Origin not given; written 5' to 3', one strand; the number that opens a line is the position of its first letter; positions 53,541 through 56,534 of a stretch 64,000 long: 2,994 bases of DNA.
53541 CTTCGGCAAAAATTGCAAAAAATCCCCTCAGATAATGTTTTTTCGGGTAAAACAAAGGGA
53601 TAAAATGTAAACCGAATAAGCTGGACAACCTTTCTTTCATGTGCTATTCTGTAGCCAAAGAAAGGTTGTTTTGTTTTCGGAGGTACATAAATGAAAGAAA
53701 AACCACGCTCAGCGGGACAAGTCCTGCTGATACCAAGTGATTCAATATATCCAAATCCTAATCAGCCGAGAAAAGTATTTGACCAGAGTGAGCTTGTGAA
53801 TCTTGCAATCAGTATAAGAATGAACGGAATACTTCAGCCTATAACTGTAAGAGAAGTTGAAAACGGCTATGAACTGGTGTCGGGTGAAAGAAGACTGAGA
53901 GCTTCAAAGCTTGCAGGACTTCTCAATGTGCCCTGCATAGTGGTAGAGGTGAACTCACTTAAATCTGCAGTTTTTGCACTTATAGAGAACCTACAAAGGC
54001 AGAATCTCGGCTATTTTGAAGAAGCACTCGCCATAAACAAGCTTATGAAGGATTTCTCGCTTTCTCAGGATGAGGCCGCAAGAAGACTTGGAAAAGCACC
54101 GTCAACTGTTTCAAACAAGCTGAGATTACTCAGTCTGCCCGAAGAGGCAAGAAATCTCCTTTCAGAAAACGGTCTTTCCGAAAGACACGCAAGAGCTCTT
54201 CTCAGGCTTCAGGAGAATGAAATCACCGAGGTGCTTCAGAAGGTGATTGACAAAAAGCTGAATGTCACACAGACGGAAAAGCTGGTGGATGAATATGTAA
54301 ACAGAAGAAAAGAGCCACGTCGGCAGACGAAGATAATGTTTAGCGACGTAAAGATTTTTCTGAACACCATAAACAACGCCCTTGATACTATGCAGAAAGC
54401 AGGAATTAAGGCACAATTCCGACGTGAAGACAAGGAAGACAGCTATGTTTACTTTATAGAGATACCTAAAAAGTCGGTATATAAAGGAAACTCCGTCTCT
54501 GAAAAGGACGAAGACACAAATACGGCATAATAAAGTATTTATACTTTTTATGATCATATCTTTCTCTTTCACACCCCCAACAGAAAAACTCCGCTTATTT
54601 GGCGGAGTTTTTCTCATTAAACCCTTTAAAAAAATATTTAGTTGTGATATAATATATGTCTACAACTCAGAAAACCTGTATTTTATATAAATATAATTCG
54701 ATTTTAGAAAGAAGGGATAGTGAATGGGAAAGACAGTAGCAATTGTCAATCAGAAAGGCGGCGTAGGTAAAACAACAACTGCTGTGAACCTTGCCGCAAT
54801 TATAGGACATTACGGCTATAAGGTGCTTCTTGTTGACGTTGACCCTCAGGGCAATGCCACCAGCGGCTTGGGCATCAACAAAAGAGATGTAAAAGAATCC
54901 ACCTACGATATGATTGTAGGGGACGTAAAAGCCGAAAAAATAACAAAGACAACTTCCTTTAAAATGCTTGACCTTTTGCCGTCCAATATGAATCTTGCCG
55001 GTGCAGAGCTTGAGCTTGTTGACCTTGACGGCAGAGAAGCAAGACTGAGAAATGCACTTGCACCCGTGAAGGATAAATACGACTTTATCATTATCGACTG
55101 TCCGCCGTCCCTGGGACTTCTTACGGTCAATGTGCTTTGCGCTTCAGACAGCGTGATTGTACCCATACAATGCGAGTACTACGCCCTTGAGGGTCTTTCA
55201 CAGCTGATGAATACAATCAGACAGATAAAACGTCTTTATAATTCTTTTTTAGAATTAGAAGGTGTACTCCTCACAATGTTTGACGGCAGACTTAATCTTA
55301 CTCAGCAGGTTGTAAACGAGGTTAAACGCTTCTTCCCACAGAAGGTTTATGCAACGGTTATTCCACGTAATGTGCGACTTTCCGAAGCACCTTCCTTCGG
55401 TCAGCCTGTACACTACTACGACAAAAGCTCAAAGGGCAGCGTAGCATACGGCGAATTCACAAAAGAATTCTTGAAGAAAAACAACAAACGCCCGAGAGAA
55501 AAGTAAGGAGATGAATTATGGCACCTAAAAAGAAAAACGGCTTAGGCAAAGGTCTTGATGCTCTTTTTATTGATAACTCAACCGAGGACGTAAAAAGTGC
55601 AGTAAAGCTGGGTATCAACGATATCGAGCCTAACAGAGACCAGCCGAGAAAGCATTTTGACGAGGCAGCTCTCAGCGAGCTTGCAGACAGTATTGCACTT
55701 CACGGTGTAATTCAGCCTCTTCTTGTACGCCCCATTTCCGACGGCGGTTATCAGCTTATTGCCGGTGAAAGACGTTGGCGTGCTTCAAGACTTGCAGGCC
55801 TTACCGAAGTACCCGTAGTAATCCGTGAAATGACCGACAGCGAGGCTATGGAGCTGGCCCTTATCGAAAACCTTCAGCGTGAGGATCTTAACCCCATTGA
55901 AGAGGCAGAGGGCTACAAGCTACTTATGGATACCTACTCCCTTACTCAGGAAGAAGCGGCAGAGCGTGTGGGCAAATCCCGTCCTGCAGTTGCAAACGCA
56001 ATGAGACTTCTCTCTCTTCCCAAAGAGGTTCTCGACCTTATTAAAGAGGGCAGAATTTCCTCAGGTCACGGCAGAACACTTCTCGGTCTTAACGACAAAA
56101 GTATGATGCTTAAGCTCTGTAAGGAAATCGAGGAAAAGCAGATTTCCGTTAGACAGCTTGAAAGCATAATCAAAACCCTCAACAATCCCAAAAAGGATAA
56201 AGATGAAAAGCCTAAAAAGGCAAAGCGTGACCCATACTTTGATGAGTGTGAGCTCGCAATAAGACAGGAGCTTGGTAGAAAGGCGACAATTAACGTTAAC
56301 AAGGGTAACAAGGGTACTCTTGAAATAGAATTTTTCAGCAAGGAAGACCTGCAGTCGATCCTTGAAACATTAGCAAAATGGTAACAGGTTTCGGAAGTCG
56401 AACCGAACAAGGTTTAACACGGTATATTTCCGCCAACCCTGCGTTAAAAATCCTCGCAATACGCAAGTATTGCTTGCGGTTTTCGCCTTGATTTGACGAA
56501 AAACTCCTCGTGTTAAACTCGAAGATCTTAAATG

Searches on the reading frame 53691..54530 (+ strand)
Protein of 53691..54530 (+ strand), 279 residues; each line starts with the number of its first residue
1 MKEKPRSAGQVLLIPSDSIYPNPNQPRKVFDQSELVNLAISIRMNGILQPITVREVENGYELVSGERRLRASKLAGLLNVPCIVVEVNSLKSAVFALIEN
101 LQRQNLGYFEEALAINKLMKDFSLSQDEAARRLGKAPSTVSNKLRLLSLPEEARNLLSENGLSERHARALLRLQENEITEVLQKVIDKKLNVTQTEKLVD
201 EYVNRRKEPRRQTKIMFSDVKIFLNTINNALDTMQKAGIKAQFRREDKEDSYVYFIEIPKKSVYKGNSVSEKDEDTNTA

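Call 110: search_protein_families(library=pfam, proteins=[window:53691-54530:+], max_evalue=0.00001)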
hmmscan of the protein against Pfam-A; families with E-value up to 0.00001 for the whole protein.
window:53691-54530:+ (279 aa): 2 families
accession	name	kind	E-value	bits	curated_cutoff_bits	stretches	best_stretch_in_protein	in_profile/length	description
PF17762.8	HTH_ParB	-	3.2e-31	107.9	22.6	1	104-202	1-100/102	ParB HTH domain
PF02195.25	ParB_N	-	2.4e-28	98.5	26.3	1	11-102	3-95/95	ParB N-terminal domain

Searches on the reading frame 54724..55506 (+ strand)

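Call 111: search_protein_families(library=pfam, proteins=[window:54724-55506:+], max_evalue=0.00001)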
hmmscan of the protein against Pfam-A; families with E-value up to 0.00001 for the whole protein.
window:54724-55506:+ (260 aa): 7 families
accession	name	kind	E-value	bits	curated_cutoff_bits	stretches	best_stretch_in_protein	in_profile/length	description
PF13614.12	AAA_31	-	6.1e-70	235.2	27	1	3-177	2-176/177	AAA domain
PF01656.29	CbiA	-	2.1e-31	108.9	25.4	1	5-229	1-125/125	CobQ/CobB/MinD/ParA nucleotide binding domain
PF09140.17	MipZ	-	6e-12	45.9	20.7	1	5-170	3-151/262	ATPase MipZ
PF10609.15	ParA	-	3.3e-10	40.2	27.1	1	3-132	4-125/246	NUBPL iron-transfer P-loop NTPase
PF06564.18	CBP_BcsQ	-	2.2e-08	34.3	21.3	1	5-237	4-221/234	Cellulose biosynthesis protein BcsQ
PF00142.24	Fer4_NifH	-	7.5e-08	32.6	25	1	8-49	5-46/271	4Fe-4S iron sulfur cluster binding proteins, NifH/frxC family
PF02374.21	ArsA_ATPase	-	2.3e-06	27.5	24.3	0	7-46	5-44/305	Anion-transporting ATPase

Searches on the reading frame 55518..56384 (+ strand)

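Call 111: search_protein_families(library=pfam, proteins=[window:55518-56384:+], max_evalue=0.00001)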
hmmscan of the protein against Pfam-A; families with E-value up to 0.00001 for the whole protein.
window:55518-56384:+ (288 aa): 3 families
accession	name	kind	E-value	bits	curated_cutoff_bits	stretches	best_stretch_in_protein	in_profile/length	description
PF17762.8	HTH_ParB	-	1.8e-38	131.3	22.6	1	122-222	1-101/102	ParB HTH domain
PF02195.25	ParB_N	-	3.4e-36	123.6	26.3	1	30-120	5-95/95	ParB N-terminal domain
PF23552.2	ParB_C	-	6.2e-06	26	23.8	0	238-285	2-49/50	ParB dimerisation domain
